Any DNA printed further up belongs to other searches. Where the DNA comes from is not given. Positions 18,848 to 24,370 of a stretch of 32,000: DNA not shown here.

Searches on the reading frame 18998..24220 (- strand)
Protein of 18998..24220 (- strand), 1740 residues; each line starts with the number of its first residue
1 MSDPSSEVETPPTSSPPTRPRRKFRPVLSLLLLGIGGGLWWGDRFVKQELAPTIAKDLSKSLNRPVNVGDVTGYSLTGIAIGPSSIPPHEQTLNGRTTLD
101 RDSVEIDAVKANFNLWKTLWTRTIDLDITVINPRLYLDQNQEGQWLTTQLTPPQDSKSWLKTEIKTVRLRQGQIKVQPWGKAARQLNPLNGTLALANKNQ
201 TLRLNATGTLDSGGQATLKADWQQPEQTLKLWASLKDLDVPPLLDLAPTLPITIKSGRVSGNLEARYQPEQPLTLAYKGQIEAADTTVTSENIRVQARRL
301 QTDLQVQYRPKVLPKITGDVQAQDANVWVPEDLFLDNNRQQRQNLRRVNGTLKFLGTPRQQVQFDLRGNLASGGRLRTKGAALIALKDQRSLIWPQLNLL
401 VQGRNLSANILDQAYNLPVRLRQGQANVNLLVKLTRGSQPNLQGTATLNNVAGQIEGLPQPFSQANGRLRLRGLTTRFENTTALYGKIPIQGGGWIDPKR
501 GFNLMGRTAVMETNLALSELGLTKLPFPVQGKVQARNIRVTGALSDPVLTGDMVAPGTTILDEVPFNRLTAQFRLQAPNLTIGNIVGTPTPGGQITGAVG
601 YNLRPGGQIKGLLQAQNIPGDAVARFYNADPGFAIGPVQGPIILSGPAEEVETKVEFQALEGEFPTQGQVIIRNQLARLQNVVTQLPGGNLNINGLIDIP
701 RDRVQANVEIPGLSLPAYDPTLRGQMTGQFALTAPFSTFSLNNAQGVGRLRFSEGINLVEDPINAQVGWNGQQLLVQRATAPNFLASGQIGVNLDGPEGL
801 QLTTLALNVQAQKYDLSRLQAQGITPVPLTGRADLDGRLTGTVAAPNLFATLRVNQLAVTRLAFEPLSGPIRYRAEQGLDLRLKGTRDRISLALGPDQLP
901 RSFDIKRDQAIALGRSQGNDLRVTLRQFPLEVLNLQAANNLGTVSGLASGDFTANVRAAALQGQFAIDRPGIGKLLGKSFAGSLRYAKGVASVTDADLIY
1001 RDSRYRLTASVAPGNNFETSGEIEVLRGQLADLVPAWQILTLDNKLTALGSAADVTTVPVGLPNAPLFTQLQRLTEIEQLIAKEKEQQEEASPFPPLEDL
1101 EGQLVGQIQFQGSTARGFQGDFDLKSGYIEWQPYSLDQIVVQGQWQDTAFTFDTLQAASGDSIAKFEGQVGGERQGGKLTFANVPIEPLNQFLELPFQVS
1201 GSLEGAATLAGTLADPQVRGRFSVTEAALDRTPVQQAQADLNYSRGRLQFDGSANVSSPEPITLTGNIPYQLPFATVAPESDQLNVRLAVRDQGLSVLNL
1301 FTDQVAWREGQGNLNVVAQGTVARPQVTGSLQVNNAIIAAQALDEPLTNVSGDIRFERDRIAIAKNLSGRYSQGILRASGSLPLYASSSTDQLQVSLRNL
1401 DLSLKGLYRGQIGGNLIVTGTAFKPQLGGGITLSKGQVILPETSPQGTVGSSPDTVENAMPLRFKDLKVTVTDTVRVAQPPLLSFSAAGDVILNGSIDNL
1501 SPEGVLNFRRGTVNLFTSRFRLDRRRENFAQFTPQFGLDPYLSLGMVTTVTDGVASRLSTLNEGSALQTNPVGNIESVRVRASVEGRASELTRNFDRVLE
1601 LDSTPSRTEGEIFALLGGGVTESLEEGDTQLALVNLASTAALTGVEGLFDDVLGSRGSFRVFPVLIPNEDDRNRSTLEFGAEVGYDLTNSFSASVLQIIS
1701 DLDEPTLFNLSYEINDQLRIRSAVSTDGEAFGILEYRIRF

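Call 52: search_protein_families(library=pfam, proteins=[window:18998-24220:-], max_evalue=0.0001)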
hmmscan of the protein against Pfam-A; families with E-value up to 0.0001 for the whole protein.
window:18998-24220:- (1740 aa): 2 families
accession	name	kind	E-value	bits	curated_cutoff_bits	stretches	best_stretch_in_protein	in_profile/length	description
PF04357.19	TamB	-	6.6e-55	187.3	22.4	1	1367-1740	3-381/381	TamB, inner membrane protein subunit of TAM complex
PF13116.12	YhdP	-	4.7e-10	38.5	46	1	52-306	41-280/1224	YhdP protein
